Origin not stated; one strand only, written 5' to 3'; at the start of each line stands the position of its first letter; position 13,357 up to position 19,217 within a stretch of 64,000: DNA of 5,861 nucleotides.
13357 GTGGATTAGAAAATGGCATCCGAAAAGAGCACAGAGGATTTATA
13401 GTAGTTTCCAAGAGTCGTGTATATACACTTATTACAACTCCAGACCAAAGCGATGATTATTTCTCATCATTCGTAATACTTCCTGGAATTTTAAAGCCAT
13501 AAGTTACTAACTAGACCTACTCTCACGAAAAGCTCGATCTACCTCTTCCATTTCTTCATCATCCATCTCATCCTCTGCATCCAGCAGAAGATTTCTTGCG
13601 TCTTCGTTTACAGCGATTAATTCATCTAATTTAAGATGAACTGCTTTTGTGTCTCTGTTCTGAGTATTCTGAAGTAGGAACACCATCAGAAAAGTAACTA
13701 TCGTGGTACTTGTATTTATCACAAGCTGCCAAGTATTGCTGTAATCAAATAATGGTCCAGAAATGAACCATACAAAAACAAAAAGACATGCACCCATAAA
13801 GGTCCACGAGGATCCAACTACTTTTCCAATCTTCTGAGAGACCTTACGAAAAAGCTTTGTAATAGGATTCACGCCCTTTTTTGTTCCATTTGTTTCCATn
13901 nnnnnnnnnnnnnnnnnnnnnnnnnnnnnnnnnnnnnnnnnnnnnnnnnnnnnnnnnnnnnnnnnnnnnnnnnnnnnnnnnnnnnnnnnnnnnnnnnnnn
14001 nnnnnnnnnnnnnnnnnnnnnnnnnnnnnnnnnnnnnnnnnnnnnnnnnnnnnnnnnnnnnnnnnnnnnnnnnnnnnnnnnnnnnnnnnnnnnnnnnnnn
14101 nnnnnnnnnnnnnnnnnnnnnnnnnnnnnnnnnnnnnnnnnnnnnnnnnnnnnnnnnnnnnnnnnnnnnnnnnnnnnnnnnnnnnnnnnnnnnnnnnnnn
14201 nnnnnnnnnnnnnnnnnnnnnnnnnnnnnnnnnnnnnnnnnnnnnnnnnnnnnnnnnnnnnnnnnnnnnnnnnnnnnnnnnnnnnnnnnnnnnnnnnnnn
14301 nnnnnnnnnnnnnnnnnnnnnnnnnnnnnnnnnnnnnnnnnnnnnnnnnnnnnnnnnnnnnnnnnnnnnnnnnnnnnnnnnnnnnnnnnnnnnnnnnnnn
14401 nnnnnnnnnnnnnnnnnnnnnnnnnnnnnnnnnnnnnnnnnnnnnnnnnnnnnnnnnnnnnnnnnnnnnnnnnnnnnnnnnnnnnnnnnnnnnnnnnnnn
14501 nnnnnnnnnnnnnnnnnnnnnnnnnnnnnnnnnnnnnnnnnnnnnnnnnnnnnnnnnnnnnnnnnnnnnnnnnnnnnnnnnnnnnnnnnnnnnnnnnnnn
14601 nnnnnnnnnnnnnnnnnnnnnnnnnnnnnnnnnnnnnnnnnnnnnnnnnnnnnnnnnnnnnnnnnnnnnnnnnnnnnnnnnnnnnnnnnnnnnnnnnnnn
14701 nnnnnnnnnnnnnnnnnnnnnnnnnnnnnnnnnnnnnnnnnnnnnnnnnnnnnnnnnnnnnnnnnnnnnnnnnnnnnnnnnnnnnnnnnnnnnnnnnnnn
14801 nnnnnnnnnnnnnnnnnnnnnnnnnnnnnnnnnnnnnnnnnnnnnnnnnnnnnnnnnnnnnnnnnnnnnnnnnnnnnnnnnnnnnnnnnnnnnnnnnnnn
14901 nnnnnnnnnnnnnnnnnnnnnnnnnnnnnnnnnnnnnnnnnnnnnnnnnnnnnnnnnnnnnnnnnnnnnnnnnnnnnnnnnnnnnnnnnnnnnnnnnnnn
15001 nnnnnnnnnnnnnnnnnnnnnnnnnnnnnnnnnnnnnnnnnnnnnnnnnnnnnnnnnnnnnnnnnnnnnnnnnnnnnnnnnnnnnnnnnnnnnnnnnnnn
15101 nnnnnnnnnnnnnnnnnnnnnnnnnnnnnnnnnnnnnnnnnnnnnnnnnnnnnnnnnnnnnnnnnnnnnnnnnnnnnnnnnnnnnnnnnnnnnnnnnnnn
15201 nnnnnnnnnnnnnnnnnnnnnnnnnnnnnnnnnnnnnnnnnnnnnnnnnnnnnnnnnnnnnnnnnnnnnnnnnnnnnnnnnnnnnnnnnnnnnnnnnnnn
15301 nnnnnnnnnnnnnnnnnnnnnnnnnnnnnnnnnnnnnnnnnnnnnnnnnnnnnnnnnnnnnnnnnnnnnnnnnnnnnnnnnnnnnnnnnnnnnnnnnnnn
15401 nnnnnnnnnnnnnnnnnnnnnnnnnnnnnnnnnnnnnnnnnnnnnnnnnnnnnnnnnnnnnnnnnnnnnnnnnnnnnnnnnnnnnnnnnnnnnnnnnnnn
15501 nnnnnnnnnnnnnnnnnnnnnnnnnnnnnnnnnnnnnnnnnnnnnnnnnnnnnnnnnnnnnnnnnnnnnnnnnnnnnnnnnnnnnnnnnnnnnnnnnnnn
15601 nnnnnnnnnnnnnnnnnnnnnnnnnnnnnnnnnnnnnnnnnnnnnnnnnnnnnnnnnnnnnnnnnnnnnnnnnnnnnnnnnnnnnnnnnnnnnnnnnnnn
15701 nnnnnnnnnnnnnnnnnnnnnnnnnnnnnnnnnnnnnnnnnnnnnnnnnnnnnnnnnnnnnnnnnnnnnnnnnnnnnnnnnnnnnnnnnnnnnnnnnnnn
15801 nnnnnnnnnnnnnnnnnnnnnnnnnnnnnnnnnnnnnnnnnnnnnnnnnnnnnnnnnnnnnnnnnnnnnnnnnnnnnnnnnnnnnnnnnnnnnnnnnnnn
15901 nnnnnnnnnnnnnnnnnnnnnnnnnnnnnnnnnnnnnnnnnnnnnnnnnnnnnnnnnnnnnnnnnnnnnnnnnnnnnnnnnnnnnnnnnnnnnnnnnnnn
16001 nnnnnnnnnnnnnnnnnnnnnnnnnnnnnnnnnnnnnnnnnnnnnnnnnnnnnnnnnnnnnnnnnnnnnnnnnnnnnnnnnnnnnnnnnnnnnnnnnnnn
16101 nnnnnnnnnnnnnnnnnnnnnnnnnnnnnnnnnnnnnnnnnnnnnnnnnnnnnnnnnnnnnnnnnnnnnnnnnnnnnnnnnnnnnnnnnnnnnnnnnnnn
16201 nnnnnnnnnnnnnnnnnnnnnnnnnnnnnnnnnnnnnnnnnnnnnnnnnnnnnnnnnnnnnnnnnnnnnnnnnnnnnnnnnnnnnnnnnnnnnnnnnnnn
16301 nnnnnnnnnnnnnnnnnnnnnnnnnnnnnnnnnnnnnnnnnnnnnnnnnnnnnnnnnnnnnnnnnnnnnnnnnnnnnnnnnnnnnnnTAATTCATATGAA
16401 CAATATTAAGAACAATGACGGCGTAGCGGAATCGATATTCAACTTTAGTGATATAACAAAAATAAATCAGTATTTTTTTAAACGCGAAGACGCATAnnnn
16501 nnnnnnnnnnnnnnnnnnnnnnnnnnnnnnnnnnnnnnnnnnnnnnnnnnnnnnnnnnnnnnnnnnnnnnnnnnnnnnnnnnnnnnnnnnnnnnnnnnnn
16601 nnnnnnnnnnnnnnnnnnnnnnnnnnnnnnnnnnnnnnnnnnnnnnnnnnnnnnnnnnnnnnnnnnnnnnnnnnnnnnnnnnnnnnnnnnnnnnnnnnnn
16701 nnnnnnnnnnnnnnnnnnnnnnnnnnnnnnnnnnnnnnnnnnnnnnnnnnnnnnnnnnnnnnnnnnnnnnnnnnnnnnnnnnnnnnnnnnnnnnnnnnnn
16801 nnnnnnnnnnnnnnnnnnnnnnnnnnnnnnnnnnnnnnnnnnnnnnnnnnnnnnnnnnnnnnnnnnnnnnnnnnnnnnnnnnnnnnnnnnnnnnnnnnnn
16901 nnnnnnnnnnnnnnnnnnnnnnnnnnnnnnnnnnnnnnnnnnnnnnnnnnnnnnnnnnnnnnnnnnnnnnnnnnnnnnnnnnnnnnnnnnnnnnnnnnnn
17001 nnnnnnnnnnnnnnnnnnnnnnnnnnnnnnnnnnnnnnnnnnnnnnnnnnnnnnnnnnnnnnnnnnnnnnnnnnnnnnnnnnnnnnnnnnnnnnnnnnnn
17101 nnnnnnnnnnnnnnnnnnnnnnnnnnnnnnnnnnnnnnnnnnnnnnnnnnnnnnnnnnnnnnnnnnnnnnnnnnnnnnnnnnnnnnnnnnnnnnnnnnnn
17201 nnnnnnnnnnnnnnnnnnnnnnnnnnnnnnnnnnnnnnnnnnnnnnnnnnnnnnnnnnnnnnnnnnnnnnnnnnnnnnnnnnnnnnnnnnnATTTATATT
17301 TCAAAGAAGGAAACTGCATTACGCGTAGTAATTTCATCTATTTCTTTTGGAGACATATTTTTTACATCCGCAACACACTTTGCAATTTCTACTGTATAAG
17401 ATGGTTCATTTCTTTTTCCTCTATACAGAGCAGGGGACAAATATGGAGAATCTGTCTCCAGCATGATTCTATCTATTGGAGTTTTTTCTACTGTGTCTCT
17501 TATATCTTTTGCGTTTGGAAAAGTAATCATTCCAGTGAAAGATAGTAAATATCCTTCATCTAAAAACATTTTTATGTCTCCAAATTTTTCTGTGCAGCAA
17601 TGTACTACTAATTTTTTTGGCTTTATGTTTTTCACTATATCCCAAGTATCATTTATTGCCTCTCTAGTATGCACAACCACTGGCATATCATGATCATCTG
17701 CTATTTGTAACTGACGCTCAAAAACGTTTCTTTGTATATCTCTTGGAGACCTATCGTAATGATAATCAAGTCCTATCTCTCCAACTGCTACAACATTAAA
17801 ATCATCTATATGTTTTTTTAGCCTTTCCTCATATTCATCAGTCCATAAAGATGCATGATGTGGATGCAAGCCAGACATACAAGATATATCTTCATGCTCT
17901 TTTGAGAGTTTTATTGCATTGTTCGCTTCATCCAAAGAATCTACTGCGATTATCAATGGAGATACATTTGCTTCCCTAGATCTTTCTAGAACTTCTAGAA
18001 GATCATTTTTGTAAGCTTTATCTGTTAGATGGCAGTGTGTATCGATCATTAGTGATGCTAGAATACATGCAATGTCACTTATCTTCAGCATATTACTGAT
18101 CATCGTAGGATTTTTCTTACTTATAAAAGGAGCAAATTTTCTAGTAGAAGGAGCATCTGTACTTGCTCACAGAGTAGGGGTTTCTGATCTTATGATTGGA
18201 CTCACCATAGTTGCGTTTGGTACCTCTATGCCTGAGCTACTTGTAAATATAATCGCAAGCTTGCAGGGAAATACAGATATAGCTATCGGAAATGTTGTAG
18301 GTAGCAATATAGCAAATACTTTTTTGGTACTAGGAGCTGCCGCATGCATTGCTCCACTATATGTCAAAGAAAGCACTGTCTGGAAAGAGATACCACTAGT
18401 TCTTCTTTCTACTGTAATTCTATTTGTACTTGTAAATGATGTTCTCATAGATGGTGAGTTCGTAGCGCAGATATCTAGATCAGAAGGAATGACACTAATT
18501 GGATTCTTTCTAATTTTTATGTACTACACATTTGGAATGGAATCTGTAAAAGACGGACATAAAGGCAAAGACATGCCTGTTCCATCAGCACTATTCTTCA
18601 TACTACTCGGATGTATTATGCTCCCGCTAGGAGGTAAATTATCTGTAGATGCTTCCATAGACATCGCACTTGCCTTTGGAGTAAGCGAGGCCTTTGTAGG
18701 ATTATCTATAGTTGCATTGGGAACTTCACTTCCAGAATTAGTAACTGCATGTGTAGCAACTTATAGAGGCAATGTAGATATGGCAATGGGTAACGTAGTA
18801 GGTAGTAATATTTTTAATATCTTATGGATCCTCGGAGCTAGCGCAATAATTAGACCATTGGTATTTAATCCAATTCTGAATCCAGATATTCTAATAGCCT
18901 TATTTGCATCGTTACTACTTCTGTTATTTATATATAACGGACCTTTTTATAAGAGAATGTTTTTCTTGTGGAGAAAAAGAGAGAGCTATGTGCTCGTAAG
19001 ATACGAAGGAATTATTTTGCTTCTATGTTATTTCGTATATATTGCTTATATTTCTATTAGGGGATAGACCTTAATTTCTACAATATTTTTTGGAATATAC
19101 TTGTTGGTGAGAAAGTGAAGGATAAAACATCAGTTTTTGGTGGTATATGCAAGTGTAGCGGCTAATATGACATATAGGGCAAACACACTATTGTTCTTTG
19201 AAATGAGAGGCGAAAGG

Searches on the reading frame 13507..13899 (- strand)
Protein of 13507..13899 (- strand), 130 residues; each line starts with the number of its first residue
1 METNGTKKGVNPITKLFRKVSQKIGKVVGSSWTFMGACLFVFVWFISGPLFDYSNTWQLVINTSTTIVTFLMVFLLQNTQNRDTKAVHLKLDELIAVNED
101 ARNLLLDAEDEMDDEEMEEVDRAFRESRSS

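Call 47: search_protein_families(library=pfam, proteins=[window:13507-13899:-], max_evalue=0.001)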
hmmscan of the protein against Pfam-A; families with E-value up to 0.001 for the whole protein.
window:13507-13899:- (130 aa): 1 family
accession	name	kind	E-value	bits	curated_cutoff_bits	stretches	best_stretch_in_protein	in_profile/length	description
PF04120.17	Iron_permease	-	4.3e-46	156.3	25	1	17-127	1-110/128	Low affinity iron permease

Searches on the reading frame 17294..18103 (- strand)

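Call 47: search_protein_families(library=pfam, proteins=[window:17294-18103:-], max_evalue=0.001)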
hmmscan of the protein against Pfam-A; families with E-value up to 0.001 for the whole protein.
window:17294-18103:- (269 aa): 1 family
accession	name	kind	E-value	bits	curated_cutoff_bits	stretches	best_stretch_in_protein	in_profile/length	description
PF01026.27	TatD_DNase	-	1.8e-76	257.4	27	1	20-267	1-252/253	TatD related DNase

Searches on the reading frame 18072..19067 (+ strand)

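Call 47: search_protein_families(library=pfam, proteins=[window:18072-19067:+], max_evalue=0.001)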
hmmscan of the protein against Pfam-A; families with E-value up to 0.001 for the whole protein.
window:18072-19067:+ (331 aa): 1 family
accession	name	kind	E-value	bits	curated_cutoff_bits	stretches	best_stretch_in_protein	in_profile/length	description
PF01699.29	Na_Ca_ex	-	2e-63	213.3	24.9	2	6-154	2-150/151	Sodium/calcium exchanger protein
